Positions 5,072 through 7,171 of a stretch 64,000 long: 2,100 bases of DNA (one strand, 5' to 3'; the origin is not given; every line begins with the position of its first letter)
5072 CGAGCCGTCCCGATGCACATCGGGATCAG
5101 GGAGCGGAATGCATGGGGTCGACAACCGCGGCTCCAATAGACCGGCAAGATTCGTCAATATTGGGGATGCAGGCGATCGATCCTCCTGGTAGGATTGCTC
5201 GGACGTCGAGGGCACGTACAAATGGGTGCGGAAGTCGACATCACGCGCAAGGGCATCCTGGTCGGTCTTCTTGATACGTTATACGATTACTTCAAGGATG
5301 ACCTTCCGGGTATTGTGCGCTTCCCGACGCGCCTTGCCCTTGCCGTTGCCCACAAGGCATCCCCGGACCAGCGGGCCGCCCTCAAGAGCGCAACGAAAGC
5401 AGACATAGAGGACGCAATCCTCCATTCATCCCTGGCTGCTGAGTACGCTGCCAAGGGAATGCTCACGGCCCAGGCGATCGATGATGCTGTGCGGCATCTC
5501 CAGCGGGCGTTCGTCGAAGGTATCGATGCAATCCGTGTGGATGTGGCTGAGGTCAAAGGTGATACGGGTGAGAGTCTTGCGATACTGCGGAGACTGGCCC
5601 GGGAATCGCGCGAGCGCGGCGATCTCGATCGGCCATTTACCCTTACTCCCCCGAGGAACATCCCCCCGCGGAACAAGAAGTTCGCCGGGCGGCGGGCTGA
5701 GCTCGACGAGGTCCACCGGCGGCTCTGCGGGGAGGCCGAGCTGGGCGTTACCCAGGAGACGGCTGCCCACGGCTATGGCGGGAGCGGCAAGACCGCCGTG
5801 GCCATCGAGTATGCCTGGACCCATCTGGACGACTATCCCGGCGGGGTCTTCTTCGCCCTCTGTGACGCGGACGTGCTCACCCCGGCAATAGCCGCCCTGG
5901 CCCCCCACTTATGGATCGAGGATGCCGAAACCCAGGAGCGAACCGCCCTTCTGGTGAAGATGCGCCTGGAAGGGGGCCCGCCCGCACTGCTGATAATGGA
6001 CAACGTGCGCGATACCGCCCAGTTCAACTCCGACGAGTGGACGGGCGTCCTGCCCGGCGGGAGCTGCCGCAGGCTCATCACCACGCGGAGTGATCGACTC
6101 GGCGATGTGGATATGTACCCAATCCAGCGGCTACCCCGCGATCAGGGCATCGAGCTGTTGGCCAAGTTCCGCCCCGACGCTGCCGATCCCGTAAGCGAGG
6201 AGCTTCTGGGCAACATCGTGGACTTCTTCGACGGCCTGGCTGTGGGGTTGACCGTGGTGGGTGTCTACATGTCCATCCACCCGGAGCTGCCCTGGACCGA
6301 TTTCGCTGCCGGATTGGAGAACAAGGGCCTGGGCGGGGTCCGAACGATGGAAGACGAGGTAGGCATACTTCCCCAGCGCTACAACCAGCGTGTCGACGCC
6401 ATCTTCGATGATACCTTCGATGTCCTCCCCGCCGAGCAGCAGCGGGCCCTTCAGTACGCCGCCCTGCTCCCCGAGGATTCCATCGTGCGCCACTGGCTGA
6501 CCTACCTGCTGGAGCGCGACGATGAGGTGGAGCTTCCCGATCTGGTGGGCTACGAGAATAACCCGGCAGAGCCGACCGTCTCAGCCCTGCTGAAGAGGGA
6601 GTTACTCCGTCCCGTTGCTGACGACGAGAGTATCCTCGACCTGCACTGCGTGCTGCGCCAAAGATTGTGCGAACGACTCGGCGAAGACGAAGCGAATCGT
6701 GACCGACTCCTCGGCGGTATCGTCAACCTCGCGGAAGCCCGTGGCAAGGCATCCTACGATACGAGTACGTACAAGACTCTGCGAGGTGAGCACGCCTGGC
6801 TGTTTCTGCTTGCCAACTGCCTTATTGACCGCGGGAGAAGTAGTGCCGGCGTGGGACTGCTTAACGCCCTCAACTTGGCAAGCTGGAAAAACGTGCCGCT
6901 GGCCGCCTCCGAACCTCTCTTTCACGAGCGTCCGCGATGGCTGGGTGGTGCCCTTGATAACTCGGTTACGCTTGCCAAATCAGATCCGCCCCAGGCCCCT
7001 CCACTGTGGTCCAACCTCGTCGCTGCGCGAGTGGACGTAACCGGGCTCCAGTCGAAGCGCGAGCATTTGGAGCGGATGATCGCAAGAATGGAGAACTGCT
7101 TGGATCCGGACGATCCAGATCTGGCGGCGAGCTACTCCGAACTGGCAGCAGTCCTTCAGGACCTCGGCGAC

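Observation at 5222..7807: Solitary NB-ARC/STAND NTPase with TPR sensor-like repeats and an unassigned helical N-terminal domain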

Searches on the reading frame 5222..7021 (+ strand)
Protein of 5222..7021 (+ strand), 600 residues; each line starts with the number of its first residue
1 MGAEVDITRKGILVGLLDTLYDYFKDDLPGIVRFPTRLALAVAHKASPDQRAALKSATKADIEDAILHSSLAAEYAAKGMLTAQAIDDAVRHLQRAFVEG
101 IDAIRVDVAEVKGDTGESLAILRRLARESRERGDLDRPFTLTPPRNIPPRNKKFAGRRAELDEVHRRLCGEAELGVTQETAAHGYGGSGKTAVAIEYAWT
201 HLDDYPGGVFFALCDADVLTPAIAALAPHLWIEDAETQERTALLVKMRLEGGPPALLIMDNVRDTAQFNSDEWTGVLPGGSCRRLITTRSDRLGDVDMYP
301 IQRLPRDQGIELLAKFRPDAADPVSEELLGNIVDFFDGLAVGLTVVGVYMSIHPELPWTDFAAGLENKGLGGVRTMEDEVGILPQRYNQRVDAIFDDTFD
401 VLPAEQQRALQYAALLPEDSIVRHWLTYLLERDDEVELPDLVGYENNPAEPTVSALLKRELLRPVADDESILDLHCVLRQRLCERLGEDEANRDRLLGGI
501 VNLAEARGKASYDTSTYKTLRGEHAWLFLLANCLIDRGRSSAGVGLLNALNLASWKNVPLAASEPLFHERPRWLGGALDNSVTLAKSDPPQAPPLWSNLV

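Call 8: find_homologous_proteins(query=window:5222-7021:+, max_evalue=0.00001)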
Query window:5222-7021:+ (600 aa): 44 proteins with E <= 0.00001 among 8000 candidates.
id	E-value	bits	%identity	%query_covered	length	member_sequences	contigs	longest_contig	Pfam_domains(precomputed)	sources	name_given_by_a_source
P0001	0.0e+0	1356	100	100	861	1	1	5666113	PF13431.13,PF14357.12,PF24885.2,PF13428.13,PF13374.13,PF07721.21,PF14559.13,PF17874.8,PF00515.35,PF13424.13,PF13181.13,PF07719.24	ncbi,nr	ncbi:MAG: tetratricopeptide repeat protein [Phycisphaerales bacterium]|nr:MAG: tetratricopeptide rep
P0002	4.7e-207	707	59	100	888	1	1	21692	PF13431.13,PF14357.12,PF13176.13,PF24885.2,PF13428.13,PF13374.13,PF07721.21,PF17874.8,PF00515.35,PF13424.13,PF28559.1,PF13432.13,PF13181.13,PF07719.24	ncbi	-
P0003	1.1e-204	700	58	100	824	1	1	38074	PF17874.8,PF00515.35,PF13424.13,PF24885.2,PF13181.13,PF07719.24,PF13374.13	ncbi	-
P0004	7.3e-159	548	49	99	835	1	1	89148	PF13431.13,PF13176.13,PF24885.2,PF13428.13,PF00931.29,PF13191.13,PF13374.13,PF07721.21,PF14559.13,PF17874.8,PF00515.35,PF22860.3,PF13424.13,PF13432.13,PF13181.13,PF07719.24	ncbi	-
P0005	2.5e-153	530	49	92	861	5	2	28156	PF13431.13,PF23914.2,PF12862.14,PF25058.2,PF14357.12,PF13176.13,PF24885.2,PF13428.13,PF13374.13,PF07721.21,PF17874.8,PF00515.35,PF13424.13,PF13181.13,PF12968.14,PF07719.24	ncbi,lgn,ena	-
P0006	2.8e-151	523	48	93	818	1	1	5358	PF13431.13,PF13414.13,PF24885.2,PF13428.13,PF13374.13,PF07721.21,PF13371.13,PF17874.8,PF00515.35,PF13424.13,PF13181.13,PF07719.24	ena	-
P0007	2.1e-150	520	48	93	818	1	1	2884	PF07721.21,PF13431.13,PF14357.12,PF17874.8,PF00515.35,PF13424.13,PF24885.2,PF13428.13,PF13181.13,PF07719.24,PF13374.13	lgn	-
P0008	3.1e-148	513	46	99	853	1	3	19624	PF13431.13,PF14357.12,PF24885.2,PF13428.13,PF13374.13,PF07721.21,PF13371.13,PF17874.8,PF00515.35,PF13424.13,PF13181.13,PF07719.24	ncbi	ncbi:MAG: tetratricopeptide repeat protein [Phycisphaerales bacterium]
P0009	1.4e-142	495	56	70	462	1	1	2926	-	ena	-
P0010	8.5e-142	492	54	75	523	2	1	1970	PF00931.29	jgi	jgi:hypothetical protein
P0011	7.7e-141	489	46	93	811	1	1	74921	PF13431.13,PF24109.2,PF14357.12,PF24885.2,PF13428.13,PF13374.13,PF07721.21,PF17874.8,PF00515.35,PF13424.13,PF13181.13,PF07719.24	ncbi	-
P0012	2.1e-140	487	48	83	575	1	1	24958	PF12773.14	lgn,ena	-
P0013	6.7e-140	486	52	76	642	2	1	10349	PF07721.21,PF17874.8,PF00515.35,PF13424.13,PF24885.2,PF13181.13,PF07719.24,PF13374.13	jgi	jgi:tetratricopeptide (TPR) repeat protein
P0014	4.5e-139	483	57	68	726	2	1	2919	PF13431.13,PF14357.12,PF13176.13,PF24885.2,PF09543.16,PF00931.29,PF13374.13,PF07721.21,PF17874.8,PF00515.35,PF13424.13,PF13181.13,PF07719.24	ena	-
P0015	9.9e-138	478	53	77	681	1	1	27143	PF07721.21,PF17874.8,PF00515.35,PF13424.13,PF24885.2,PF13181.13,PF07719.24,PF13374.13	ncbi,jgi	ncbi:MAG: tetratricopeptide repeat protein [Phycisphaerae bacterium]|jgi:tetratricopeptide (TPR) rep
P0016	2.2e-137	477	52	77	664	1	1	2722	PF13431.13,PF13176.13,PF24885.2,PF13428.13,PF00931.29,PF13374.13,PF07721.21,PF17874.8,PF00515.35,PF13424.13,PF13432.13,PF13181.13,PF07719.24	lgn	-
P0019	7.4e-127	443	52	76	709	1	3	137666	PF13431.13,PF12862.14,PF24885.2,PF13428.13,PF13191.13,PF13374.13,PF07721.21,PF13371.13,PF17874.8,PF00515.35,PF13424.13,PF13181.13,PF07719.24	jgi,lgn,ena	-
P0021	2.8e-126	441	53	70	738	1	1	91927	PF13431.13,PF14357.12,PF13176.13,PF24885.2,PF13428.13,PF00931.29,PF13374.13,PF07721.21,PF14559.13,PF17874.8,PF00515.35,PF13424.13,PF13181.13,PF07719.24,PF13174.13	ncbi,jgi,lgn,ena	ncbi:MAG TPA: tetratricopeptide repeat protein [Longimicrobium sp.]|jgi:tetratricopeptide (TPR) repe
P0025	3.4e-117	411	50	70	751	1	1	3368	PF13431.13,PF14357.12,PF13176.13,PF24885.2,PF00931.29,PF13374.13,PF07721.21,PF14559.13,PF17874.8,PF00515.35,PF13424.13,PF13432.13,PF13181.13,PF07719.24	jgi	jgi:tetratricopeptide (TPR) repeat protein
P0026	1.3e-116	409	51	67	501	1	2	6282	PF00931.29,PF13191.13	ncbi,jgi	jgi:hypothetical protein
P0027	3.4e-115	404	50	70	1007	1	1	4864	PF13431.13,PF14357.12,PF00149.34,PF13176.13,PF24885.2,PF13428.13,PF00931.29,PF13374.13,PF07721.21,PF17874.8,PF00515.35,PF13424.13,PF13181.13,PF07719.24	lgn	-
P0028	3.7e-115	404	51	70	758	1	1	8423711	PF13431.13,PF13414.13,PF25058.2,PF14357.12,PF13176.13,PF24885.2,PF12569.15,PF13428.13,PF13374.13,PF07721.21,PF23231.2,PF13371.13,PF17874.8,PF00515.35,PF13424.13,PF13432.13,PF13181.13,PF26159.1,PF07719.24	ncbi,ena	-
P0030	6.1e-113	397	51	70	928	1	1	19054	PF13431.13,PF12862.14,PF13414.13,PF25058.2,PF14357.12,PF13176.13,PF24885.2,PF13428.13,PF13676.12,PF13374.13,PF07721.21,PF14559.13,PF09039.18,PF17874.8,PF00515.35,PF13424.13,PF13432.13,PF13181.13,PF07719.24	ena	-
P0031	9.5e-112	393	51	70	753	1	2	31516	PF13431.13,PF25058.2,PF14357.12,PF13176.13,PF24885.2,PF13428.13,PF13374.13,PF07721.21,PF17874.8,PF00515.35,PF13424.13,PF13181.13,PF07719.24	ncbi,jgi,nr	ncbi:MAG TPA: tetratricopeptide repeat protein [Tepidisphaeraceae bacterium]|jgi:tetratricopeptide (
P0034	2.2e-107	378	49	70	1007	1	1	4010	PF07721.21,PF17874.8,PF00149.34,PF13424.13,PF24885.2,PF13181.13,PF07719.24,PF13374.13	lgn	-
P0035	8.2e-105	370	49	69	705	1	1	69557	PF07721.21,PF13431.13,PF17874.8,PF00515.35,PF22860.3,PF13424.13,PF24885.2,PF13432.13,PF13181.13,PF07719.24,PF13374.13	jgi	jgi:tetratricopeptide (TPR) repeat protein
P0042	8.5e-10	56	35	28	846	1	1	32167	PF23774.2,PF13431.13,PF14357.12,PF13176.13,PF24885.2,PF13428.13,PF13676.12,PF00931.29,PF13191.13,PF13374.13,PF07721.21,PF17874.8,PF25000.1,PF00515.35,PF13424.13,PF13432.13,PF13181.13,PF07719.24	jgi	jgi:tetratricopeptide (TPR) repeat protein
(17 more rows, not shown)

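Call 13: find_encoding_contigs(protein=P0021, flank=5000, max_places=3)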
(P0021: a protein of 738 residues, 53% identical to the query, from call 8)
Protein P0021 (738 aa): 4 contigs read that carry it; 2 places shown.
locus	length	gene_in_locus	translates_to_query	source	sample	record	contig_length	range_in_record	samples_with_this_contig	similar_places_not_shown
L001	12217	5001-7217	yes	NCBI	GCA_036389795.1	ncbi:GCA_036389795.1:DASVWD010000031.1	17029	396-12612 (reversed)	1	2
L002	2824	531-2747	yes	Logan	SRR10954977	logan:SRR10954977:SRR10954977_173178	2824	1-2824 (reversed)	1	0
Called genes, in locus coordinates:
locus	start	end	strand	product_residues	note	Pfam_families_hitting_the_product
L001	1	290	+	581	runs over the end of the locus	PF14716:HHH_8, PF14520:HHH_5, PF14791:DNA_pol_B_thumb, PF02811:PHP (weak)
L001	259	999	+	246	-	PF00730:HhH-GPD, PF00633:HHH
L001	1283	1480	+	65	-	-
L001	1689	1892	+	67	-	-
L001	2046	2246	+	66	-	-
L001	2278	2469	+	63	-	-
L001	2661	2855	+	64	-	-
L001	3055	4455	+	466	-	PF01336:tRNA_anti-codon, PF00152:tRNA-synt_2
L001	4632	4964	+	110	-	-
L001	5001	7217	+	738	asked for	PF24885:TPR_NPHP3, PF13374:TPR_10, PF13424:TPR_12, PF24885:TPR_NPHP3, PF13374:TPR_10, PF13424:TPR_12, PF17874:TPR_MalT, PF24885:TPR_NPHP3, +17 more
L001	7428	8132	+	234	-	-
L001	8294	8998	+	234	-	-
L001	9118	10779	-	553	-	-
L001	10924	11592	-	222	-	-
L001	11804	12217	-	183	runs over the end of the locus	PF01625:PMSR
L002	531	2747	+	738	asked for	PF24885:TPR_NPHP3, PF13374:TPR_10, PF13424:TPR_12, PF24885:TPR_NPHP3, PF13374:TPR_10, PF13424:TPR_12, PF17874:TPR_MalT, PF24885:TPR_NPHP3, +17 more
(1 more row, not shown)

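Call 14: find_encoding_contigs(protein=P0028, flank=5000, max_places=3)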
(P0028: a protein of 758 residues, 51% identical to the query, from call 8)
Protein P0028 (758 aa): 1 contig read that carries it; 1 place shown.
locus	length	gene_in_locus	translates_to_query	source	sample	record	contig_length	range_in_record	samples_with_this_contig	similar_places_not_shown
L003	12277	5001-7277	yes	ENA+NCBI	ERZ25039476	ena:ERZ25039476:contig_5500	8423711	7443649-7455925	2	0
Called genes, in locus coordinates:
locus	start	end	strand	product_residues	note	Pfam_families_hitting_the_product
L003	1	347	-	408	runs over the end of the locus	PF03929:PepSY_TM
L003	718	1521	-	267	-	PF00775:Dioxygenase_C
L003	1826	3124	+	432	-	PF00512:HisKA, PF02518:HATPase_c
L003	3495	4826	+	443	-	PF00072:Response_reg, PF00158:Sigma54_activat, PF14532:Sigma54_activ_2, PF07728:AAA_5, PF25601:AAA_lid_14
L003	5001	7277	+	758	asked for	PF24885:TPR_NPHP3, PF13424:TPR_12, PF13374:TPR_10, PF13424:TPR_12, PF17874:TPR_MalT, PF24885:TPR_NPHP3, PF13374:TPR_10, PF13424:TPR_12, +16 more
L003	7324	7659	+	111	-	-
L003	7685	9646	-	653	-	PF00672:HAMP, PF26769:HAMP_PhoQ (weak), PF00512:HisKA, PF02518:HATPase_c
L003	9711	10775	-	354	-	PF07555:NAGidase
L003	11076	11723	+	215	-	PF13489:Methyltransf_23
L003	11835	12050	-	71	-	PF00313:CSD, PF08206:OB_RNB (weak)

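Call 24: find_encoding_contigs(protein=P0002, flank=6000, max_places=2)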
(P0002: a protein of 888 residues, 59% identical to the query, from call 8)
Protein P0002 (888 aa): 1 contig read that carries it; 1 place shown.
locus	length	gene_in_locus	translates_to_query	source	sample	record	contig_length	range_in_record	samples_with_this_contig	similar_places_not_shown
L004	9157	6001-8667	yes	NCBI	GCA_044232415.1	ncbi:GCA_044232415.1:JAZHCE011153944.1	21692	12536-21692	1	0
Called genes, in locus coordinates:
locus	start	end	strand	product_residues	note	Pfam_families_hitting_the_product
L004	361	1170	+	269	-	PF25917:BSH_RND (weak), PF25973:BSH_CzcB (weak)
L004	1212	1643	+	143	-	PF07238:PilZ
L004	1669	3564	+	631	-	PF13185:GAF_2 (faint), PF01590:GAF (weak), PF25919:BSH_CusB (faint), PF25973:BSH_CzcB (weak)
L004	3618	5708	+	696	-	PF25984:BSH_YknX (faint)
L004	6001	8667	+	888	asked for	PF13424:TPR_12, PF24885:TPR_NPHP3, PF13374:TPR_10, PF13424:TPR_12, PF13374:TPR_10, PF13424:TPR_12, PF17874:TPR_MalT, PF13374:TPR_10, +13 more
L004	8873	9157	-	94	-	?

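Call 25: find_encoding_contigs(protein=P0004, flank=6000, max_places=2)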
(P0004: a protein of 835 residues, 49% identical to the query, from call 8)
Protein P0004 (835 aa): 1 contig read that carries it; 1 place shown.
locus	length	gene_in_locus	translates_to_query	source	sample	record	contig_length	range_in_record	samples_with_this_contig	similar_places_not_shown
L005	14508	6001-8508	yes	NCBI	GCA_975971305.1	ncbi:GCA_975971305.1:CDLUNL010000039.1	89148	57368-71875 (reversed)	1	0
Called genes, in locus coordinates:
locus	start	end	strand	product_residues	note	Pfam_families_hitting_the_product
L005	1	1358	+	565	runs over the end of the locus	PF07610:DUF1573, PF22544:HYDIN_VesB_CFA65-like_Ig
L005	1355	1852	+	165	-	PF00581:Rhodanese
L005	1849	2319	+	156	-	PF07291:MauE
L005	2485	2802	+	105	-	PF00829:Ribosomal_L21p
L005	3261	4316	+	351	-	PF07719:TPR_2 (faint), PF13176:TPR_7 (faint), PF13414:TPR_11 (faint), PF13424:TPR_12 (weak), PF13432:TPR_16 (weak), PF14559:TPR_19, PF00515:TPR_1 (weak)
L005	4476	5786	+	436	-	PF02169:LPP20 (faint)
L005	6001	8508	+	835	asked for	PF00931:NB-ARC, PF13424:TPR_12, PF13374:TPR_10, PF24885:TPR_NPHP3, PF13374:TPR_10, PF13424:TPR_12, PF17874:TPR_MalT, PF13374:TPR_10, +15 more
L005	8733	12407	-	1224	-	PF02811:PHP, PF07733:DNA_pol3_alpha, PF17657:DNA_pol3_finger, PF14579:HHH_6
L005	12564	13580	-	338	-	-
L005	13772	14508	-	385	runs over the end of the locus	PF00817:IMS, PF11799:IMS_C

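Call 26: find_encoding_contigs(protein=P0011, flank=6000, max_places=2)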
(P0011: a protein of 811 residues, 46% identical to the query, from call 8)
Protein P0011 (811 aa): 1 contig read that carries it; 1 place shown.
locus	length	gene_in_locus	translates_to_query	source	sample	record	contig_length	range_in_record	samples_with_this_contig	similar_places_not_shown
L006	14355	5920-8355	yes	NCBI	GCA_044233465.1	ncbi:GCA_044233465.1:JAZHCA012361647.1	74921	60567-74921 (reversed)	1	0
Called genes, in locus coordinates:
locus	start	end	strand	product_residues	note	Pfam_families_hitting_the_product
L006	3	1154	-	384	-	?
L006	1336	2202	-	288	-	PF07963:N_methyl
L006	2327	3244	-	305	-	PF07963:N_methyl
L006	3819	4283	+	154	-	PF14588:YjgF_endoribonc, PF01042:Ribonuc_L-PSP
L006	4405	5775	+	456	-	PF03446:NAD_binding_2 (weak), PF03721:UDPG_MGDP_dh_N, PF00984:UDPG_MGDP_dh, PF03720:UDPG_MGDP_dh_C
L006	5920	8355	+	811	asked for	PF24885:TPR_NPHP3, PF13424:TPR_12, PF13424:TPR_12, PF13374:TPR_10, PF13424:TPR_12, PF17874:TPR_MalT, PF24885:TPR_NPHP3, PF13374:TPR_10, +10 more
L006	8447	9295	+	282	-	PF00753:Lactamase_B, PF12706:Lactamase_B_2 (weak), PF23023:Anti-Pycsar_Apyc1 (weak)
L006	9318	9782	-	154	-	PF01590:GAF, PF13185:GAF_2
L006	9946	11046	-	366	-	PF10282:Lactonase, PF21783:YNCE (weak), PF22494:choice_anch_I (faint), PF02239:Cytochrom_D1 (weak), PF02239:Cytochrom_D1 (weak), PF21783:YNCE, PF25174:Beta-prop_THOC3, PF02239:Cytochrom_D1, +1 more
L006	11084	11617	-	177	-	PF12802:MarR_2, PF01047:MarR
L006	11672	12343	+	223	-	PF13606:Ank_3 (faint), PF12796:Ank_2, PF13637:Ank_4, PF13857:Ank_5 (weak), PF00023:Ank (weak), PF13637:Ank_4, PF12796:Ank_2 (weak), PF13857:Ank_5 (weak)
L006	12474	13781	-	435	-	-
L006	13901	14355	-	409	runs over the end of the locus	PF01264:Chorismate_synt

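Call 48: find_encoding_contigs(protein=P0019, flank=3000, max_places=1)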
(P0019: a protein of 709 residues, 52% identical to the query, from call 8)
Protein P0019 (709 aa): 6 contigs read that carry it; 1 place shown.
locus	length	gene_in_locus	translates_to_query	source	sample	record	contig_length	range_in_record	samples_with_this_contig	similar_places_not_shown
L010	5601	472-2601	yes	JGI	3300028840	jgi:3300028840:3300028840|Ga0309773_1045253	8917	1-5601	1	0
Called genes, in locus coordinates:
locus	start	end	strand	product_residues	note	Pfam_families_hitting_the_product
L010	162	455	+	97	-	-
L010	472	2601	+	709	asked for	PF24885:TPR_NPHP3, PF13424:TPR_12, PF13424:TPR_12, PF13374:TPR_10, PF13424:TPR_12, PF17874:TPR_MalT, PF24885:TPR_NPHP3, PF13374:TPR_10, +11 more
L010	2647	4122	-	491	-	PF00089:Trypsin (weak), PF13365:Trypsin_2, PF00595:PDZ (weak), PF13180:PDZ_2, PF17820:PDZ_6 (weak)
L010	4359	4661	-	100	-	PF00154:RecA_N (weak), PF21096:RecA_C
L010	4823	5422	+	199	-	-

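Call 49: find_encoding_contigs(protein=P0035, flank=3000, max_places=1)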
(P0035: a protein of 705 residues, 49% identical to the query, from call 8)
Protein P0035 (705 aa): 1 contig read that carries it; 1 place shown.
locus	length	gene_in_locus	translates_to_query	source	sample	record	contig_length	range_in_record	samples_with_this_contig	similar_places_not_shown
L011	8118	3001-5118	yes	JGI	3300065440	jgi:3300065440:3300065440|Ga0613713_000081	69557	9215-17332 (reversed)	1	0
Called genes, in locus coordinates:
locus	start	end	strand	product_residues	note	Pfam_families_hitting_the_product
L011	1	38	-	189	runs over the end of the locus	PF05685:Uma2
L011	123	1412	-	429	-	PF13393:tRNA-synt_His, PF00587:tRNA-synt_2b (weak), PF03129:HGTP_anticodon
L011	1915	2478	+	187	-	PF20393:Pro_CA_2 (weak)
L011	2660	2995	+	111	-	-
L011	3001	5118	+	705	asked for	PF13424:TPR_12, PF13374:TPR_10, PF13424:TPR_12, PF17874:TPR_MalT, PF24885:TPR_NPHP3, PF13374:TPR_10, PF13424:TPR_12, PF13374:TPR_10, +9 more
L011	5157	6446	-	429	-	PF08245:Mur_ligase_M, PF02875:Mur_ligase_C, PF27239:FOL3_C (weak)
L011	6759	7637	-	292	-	PF17848:Zn_ribbon_ACC, PF01039:Carboxyl_trans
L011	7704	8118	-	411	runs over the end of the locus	PF01098:FTSW_RODA_SPOVE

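Call 50: find_encoding_contigs(protein=P0031, flank=3000, max_places=1)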
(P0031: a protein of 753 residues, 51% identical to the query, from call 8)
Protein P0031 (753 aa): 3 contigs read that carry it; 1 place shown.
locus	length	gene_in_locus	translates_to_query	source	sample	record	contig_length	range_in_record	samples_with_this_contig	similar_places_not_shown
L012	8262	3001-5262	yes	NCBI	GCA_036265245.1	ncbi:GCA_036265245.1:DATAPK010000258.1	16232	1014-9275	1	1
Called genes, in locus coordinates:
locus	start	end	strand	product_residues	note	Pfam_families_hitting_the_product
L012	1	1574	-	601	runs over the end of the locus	PF08439:Peptidase_M3_N, PF01432:Peptidase_M3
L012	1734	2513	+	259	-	-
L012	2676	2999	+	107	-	-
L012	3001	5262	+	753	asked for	PF24885:TPR_NPHP3, PF13424:TPR_12, PF17874:TPR_MalT, PF13374:TPR_10, PF13424:TPR_12, PF13374:TPR_10, PF24885:TPR_NPHP3, PF13374:TPR_10, +14 more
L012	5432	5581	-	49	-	-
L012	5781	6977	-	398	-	PF13795:HupE_UreJ_2, PF04955:HupE_UreJ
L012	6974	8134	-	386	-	PF12006:DUF3500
